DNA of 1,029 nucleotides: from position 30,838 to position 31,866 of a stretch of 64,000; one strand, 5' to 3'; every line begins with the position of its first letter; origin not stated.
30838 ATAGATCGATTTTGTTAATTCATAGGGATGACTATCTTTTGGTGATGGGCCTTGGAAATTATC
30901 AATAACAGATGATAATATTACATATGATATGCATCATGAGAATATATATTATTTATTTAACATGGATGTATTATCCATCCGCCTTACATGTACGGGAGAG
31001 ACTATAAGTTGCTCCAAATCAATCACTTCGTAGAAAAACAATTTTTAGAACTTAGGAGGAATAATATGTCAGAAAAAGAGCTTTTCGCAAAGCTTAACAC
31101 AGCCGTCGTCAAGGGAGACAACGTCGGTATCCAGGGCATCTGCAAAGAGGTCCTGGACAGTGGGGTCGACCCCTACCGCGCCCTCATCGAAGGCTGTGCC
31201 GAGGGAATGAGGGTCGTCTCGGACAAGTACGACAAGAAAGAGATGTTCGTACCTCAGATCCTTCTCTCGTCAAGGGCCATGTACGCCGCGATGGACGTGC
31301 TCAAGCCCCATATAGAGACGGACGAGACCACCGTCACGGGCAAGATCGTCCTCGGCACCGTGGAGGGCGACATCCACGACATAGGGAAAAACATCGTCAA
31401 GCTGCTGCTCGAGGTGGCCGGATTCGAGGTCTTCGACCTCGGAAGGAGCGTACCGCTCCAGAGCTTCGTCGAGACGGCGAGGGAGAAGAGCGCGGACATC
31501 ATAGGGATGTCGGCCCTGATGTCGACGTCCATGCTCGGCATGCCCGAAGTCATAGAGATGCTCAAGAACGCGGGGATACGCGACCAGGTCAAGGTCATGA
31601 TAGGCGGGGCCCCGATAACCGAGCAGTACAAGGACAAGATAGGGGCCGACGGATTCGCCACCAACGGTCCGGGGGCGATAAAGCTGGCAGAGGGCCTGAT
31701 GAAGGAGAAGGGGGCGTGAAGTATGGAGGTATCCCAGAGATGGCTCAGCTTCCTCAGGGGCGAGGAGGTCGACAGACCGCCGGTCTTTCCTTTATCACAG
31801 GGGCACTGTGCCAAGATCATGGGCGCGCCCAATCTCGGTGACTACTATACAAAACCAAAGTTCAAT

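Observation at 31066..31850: GC-rich corrinoid-protein gene with the compositional switch inside the downstream MtaA-like gene (mosaic / HGT junction)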

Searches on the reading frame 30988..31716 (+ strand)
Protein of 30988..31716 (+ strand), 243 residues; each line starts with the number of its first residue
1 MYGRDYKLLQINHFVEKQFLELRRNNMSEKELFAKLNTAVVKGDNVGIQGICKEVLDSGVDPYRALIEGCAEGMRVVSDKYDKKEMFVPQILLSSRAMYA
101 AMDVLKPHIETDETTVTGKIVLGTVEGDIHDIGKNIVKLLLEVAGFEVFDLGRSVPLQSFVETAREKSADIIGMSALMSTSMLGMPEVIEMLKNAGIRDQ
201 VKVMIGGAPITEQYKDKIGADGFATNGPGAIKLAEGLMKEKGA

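Call 6: search_protein_families(library=ncbifam, proteins=[window:31066-31716:+], max_evalue=0.01)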
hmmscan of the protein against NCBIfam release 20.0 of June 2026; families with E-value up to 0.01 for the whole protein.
window:31066-31716:+ (217 aa): 16 families
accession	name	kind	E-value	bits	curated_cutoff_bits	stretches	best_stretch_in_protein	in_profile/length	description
TIGR02370.1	pyl_corrinoid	subfamily_domain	5.2e-64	215.3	215.3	1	9-200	1-193/197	methyltransferase cognate corrinoid protein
NF041607.1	dimeth_corrin_MtbC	equivalog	6.7e-57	192.3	350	1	39-209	28-200/203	dimethylamine corrinoid protein MtbC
NF047996.1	corrin_MtgC_2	exception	1.1e-56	191.6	370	1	6-214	4-212/212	glycine betaine-specific corrinoid protein MtgC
NF047995.1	corrinoid_MtgC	exception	2.2e-54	184.2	310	1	5-212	3-213/215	glycine betaine-specific corrinoid protein MtgC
TIGR02082.1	metH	equivalog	8.3e-44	149.5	1010.85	1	3-190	643-830/1182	methionine synthase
NF007024.0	PRK09490.1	equivalog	1.1e-36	126.1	1497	1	8-185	663-843/1234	methionine synthase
NF040655.1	MtaC_Meth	equivalog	3.8e-36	124.4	420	1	3-215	32-241/253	methanol--corrinoid protein MtaC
NF040669.1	MtaC2_Meth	equivalog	1e-33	116.8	450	1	3-215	39-249/267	methanol--corrinoid protein MtaC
NF002612.0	PRK02261.1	equivalog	5.7e-15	55.1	110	1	93-182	5-93/148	methylaspartate mutase subunit S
TIGR01501.1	MthylAspMutase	equivalog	1.7e-10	40.8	135.8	1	93-182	3-91/134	methylaspartate mutase subunit S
NF040743.1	ornith_mutase_E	equivalog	4.3e-10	38.2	800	1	91-214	595-725/730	D-ornithine 4,5-aminomutase subunit OraE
TIGR00640.1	acid_CoA_mut_C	subfamily_domain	1.1e-09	38.4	57.45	1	94-203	5-113/132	methylmalonyl-CoA mutase C-terminal domain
NF052513.1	TransRegCarH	equivalog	1.2e-08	34.6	400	1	36-194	112-261/274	HTH-type transcriptional repressor CarH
NF052385.1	Lys_5_6_beta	equivalog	1.3e-08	34.8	280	1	118-201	137-223/241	lysine 5,6-aminomutase subunit beta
NF006944.0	PRK09426.1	equivalog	3.9e-07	28.4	876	1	39-203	535-700/721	methylmalonyl-CoA mutase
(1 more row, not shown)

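Call 7: search_protein_families(library=pfam, proteins=[window:31066-31716:+], max_evalue=0.01)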
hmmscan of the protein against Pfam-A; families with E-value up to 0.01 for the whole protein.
window:31066-31716:+ (217 aa): 2 families
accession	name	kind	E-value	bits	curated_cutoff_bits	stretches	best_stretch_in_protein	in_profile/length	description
PF02310.24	B12-binding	-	1.2e-26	93.3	32.1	1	92-199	1-111/121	B12 binding domain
PF02607.22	B12-binding_2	-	5.9e-20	71.7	23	1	7-80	2-74/74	B12 binding domain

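Call 8: find_homologous_proteins(query=window:31066-31716:+)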
Query window:31066-31716:+ (217 aa): 7805 proteins with E <= 0.001 among 8000 candidates; the best 120 are listed.
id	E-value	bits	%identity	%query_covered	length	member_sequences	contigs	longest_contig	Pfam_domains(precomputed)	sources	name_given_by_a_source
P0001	8.9e-121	419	92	98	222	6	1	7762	PF02607.23,PF02310.25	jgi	-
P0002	2.1e-120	417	88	100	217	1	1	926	PF02607.23,PF02310.25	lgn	-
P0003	2.8e-110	384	82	100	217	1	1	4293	PF02607.23,PF02310.25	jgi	-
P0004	4.4e-106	371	79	100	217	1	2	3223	PF02607.23,PF02310.25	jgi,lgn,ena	-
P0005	1.0e-101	357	77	99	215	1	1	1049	PF02607.23,PF02310.25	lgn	-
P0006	6.9e-93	328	71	97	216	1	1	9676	PF02607.23,PF02310.25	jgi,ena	-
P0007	4.4e-87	309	66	99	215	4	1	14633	PF02607.23,PF02310.25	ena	-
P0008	3.2e-86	306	66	98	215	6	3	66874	PF02607.23,PF02310.25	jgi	-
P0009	3.9e-85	302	65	98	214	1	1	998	PF02607.23,PF02310.25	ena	-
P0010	2.8e-84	300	65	98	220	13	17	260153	PF02607.23,PF02310.25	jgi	jgi:corrinoid protein of di/trimethylamine methyltransferase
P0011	1.7e-83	297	63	98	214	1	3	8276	PF02607.23,PF02310.25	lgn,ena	-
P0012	1.1e-82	294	64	98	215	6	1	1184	PF02607.23,PF02310.25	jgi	-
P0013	6.9e-81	288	62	99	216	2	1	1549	PF02607.23,PF02310.25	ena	-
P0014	1.1e-80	288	61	98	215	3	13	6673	PF02607.23,PF02310.25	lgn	-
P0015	2.7e-78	280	59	99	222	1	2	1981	PF02607.23,PF02310.25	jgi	jgi:dimethylamine corrinoid protein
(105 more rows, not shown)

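Call 11: find_encoding_contigs(protein=P0001, flank=8000, max_places=4)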
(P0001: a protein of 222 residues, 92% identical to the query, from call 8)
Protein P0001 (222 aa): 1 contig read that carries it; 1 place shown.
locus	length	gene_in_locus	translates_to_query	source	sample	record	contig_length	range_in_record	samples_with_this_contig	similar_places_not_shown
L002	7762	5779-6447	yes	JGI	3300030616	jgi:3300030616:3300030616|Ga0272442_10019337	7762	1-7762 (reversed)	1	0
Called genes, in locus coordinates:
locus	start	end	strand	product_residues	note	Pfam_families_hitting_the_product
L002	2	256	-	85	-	?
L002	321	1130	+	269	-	PF04414:tRNA_deacylase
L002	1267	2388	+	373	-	PF00091:Tubulin, PF12327:FtsZ_C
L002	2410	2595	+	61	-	PF00584:SecE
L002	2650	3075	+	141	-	PF03439:Spt5-NGN, PF00467:KOW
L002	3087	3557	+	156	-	PF03946:Ribosomal_L11_N, PF00298:Ribosomal_L11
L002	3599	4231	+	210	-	PF00687:Ribosomal_L1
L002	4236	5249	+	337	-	PF00466:Ribosomal_L10, PF17777:RL10P_insert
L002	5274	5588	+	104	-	PF00428:Ribosomal_60s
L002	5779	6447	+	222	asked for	PF02607:B12-binding_2, PF02310:B12-binding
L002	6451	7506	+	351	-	PF01208:URO-D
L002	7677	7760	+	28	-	?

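Call 27: find_encoding_contigs(protein=window:30988-31716:+, flank=6000, max_places=8)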
Protein window:30988-31716:+ (243 aa): 4 contigs read that carry it; 4 places shown.
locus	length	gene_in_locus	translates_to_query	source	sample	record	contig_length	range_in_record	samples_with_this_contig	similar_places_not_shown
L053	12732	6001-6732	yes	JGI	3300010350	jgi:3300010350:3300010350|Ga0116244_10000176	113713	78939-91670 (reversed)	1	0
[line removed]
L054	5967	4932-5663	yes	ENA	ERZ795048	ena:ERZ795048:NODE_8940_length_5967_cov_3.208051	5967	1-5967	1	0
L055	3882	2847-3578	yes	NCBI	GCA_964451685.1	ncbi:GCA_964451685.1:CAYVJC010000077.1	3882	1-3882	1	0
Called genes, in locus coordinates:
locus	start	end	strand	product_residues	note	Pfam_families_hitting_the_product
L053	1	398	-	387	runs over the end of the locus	PF00266:Aminotran_5, PF01212:Beta_elim_lyase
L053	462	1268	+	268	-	PF04414:tRNA_deacylase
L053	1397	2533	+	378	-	PF00091:Tubulin, PF12327:FtsZ_C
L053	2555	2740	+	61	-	PF00584:SecE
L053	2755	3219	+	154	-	PF03439:Spt5-NGN, PF00467:KOW (weak)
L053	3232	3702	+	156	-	PF03946:Ribosomal_L11_N, PF00298:Ribosomal_L11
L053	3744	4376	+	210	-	PF00687:Ribosomal_L1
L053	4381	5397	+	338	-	PF00466:Ribosomal_L10, PF17777:RL10P_insert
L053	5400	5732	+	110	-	PF00428:Ribosomal_60s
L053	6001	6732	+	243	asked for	PF02607:B12-binding_2, PF02310:B12-binding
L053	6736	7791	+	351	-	PF01208:URO-D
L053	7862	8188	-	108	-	-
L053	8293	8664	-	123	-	PF01208:URO-D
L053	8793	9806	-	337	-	-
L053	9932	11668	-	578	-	PF13230:GATase_4, PF13522:GATase_6, PF13537:GATase_7, PF01380:SIS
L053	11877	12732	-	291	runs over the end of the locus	PF00953:Glycos_transf_4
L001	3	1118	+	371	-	?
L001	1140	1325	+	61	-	PF00584:SecE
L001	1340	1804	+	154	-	PF03439:Spt5-NGN, PF00467:KOW (weak)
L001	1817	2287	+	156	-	PF03946:Ribosomal_L11_N, PF00298:Ribosomal_L11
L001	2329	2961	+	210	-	PF00687:Ribosomal_L1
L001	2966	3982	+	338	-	PF00466:Ribosomal_L10, PF17777:RL10P_insert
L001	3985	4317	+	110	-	PF00428:Ribosomal_60s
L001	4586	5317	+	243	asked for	PF02607:B12-binding_2, PF02310:B12-binding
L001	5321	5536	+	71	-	PF01208:URO-D (weak)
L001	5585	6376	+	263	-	PF01208:URO-D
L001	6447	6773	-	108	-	-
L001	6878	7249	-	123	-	PF01208:URO-D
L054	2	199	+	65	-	?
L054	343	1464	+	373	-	PF00091:Tubulin, PF12327:FtsZ_C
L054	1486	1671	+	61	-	PF00584:SecE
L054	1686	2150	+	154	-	PF03439:Spt5-NGN, PF00467:KOW (weak)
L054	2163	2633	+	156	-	PF03946:Ribosomal_L11_N, PF00298:Ribosomal_L11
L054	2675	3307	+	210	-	PF00687:Ribosomal_L1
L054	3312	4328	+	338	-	PF00466:Ribosomal_L10, PF17777:RL10P_insert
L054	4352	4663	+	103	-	PF00428:Ribosomal_60s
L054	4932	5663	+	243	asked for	PF02607:B12-binding_2, PF02310:B12-binding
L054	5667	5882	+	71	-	PF01208:URO-D (weak)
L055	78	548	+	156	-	PF03946:Ribosomal_L11_N, PF00298:Ribosomal_L11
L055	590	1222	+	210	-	PF00687:Ribosomal_L1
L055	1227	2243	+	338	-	PF00466:Ribosomal_L10, PF17777:RL10P_insert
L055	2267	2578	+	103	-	PF00428:Ribosomal_60s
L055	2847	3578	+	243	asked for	PF02607:B12-binding_2, PF02310:B12-binding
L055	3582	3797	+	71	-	PF01208:URO-D (weak)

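Call 28: find_encoding_contigs(protein=P0002, flank=6000, max_places=6)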
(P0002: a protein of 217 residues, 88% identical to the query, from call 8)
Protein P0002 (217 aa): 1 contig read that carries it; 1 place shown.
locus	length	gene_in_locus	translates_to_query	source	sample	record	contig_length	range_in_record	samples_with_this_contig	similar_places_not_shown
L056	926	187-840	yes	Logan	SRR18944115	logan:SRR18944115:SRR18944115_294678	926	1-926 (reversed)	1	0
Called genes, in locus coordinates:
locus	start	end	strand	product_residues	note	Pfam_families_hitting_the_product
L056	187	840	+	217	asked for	PF02607:B12-binding_2, PF02310:B12-binding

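Call 29: find_encoding_contigs(protein=P0003, flank=6000, max_places=6)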
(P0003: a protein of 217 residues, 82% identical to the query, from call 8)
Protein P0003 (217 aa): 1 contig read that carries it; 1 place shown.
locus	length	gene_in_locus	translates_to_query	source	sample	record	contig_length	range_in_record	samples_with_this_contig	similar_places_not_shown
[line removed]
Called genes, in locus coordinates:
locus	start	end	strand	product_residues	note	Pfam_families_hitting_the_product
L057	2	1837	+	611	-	?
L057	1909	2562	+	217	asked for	PF02607:B12-binding_2, PF02310:B12-binding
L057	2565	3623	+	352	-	PF01208:URO-D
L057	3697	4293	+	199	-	?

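Call 38: search_solved_structures(query=window:31066-31716:+, max_evalue=1e-10)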
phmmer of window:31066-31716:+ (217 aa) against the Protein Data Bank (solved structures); distinct sequences matched with E-value up to 1e-10: 16.
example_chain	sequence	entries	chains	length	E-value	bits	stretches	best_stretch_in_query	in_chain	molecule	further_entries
1y80_A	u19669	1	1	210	7e-50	172.5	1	7-212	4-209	Predicted cobalamin binding protein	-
7xcn_M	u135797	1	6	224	1.4e-49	171.5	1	3-206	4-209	Trimethylamine methyltransferase corrinoid protein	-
3ezx_A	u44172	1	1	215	2.1e-42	148.1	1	4-209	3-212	Monomethylamine corrinoid protein 1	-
4jgi_A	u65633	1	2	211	3.8e-42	147.2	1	27-209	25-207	Putative uncharacterized protein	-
1bmt_A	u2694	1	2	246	3.8e-30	108.1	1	7-186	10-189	METHIONINE SYNTHASE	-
3bul_A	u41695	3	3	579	2.5e-29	105.4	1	8-186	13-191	Methionine synthase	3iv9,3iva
1k7y_A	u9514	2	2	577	8.1e-28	100.5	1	8-186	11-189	methionine synthase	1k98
8ssd_A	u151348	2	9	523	1.5e-25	93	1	7-193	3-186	Methionine synthase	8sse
9cbp_A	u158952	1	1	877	2.4e-25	92.4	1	6-193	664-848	Methionine synthase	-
8ssc_A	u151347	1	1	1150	3.2e-25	92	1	6-193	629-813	Methionine synthase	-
9cbr_A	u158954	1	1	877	6.3e-25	91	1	6-193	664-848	Methionine synthase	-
9cbq_A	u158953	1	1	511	1e-24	90.4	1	6-193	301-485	Methionine synthase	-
9cbo_A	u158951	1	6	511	1.3e-24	90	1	6-193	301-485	Methionine synthase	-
2i2x_B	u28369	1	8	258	1.9e-24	89.5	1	5-211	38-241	Methyltransferase 1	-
8g3h_A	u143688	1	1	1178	3.7e-22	82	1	9-192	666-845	Methionine synthase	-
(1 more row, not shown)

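Call 50: find_encoding_contigs(protein=P0004, flank=5000, max_places=6)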
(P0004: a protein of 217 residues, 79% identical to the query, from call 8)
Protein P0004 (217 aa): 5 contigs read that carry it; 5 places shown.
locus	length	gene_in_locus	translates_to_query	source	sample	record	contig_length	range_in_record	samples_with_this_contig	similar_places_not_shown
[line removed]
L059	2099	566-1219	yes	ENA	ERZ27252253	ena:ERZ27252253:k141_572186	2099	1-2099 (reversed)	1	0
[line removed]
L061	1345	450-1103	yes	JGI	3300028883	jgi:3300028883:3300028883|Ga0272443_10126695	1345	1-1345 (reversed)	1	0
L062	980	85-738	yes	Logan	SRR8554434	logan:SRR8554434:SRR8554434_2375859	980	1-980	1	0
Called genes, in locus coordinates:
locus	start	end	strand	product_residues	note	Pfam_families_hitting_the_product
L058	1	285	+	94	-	?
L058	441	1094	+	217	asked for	PF02607:B12-binding_2, PF02310:B12-binding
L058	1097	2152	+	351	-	PF01208:URO-D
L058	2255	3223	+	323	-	?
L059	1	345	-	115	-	?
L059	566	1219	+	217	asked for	PF02607:B12-binding_2, PF02310:B12-binding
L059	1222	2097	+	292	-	?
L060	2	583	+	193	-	?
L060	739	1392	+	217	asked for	PF02607:B12-binding_2, PF02310:B12-binding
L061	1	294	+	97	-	?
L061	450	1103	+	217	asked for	PF02607:B12-binding_2, PF02310:B12-binding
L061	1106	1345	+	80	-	?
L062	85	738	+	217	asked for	PF02607:B12-binding_2, PF02310:B12-binding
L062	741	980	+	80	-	?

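Call 59: list_cluster_members(proteins=[P0001, window:30988-31716:+, P0002])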
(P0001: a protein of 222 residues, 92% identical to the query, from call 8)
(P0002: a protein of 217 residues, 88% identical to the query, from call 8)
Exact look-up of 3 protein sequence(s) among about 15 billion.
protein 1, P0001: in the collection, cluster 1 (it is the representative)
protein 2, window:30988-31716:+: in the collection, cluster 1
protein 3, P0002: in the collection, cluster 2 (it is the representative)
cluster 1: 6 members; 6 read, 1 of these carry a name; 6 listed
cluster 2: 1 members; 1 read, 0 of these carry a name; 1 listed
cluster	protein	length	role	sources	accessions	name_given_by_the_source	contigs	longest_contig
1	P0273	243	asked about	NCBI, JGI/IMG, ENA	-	-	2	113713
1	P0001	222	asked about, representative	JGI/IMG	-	-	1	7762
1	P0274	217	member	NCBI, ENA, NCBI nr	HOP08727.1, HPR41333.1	MAG TPA: corrinoid protein [Candidatus Methanofastidiosa archaeon] | corrinoid protein [Candidatus Methanofastidiosa archaeon]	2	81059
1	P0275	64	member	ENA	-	-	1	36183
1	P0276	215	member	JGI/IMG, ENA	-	-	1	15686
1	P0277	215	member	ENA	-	-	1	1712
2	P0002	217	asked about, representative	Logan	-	-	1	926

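Call 61: find_encoding_contigs(protein=P0277, flank=3000, max_places=4)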
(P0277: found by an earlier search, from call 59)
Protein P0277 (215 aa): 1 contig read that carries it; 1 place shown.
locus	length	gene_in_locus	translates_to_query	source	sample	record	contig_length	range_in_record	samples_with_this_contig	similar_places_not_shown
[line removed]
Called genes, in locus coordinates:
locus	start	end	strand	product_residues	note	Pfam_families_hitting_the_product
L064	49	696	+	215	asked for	PF02607:B12-binding_2, PF02310:B12-binding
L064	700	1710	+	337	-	?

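Call 62: find_encoding_contigs(protein=P0274, flank=4000, max_places=4)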
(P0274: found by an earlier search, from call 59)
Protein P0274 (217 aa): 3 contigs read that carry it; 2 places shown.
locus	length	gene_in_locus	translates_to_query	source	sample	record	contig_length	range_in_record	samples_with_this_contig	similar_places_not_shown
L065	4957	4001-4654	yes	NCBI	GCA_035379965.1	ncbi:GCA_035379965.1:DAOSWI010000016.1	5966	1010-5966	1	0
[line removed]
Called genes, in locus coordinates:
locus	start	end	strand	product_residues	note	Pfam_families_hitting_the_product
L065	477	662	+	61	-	PF00584:SecE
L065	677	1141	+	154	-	PF03439:Spt5-NGN, PF00467:KOW (weak)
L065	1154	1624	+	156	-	PF03946:Ribosomal_L11_N, PF00298:Ribosomal_L11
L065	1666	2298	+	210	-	PF00687:Ribosomal_L1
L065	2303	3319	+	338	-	PF00466:Ribosomal_L10, PF17777:RL10P_insert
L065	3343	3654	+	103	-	PF00428:Ribosomal_60s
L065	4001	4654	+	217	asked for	PF02607:B12-binding_2, PF02310:B12-binding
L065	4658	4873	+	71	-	PF01208:URO-D (weak)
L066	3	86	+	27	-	?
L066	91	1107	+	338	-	PF00466:Ribosomal_L10, PF17777:RL10P_insert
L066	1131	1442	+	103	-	PF00428:Ribosomal_60s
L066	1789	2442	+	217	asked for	PF02607:B12-binding_2, PF02310:B12-binding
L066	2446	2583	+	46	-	?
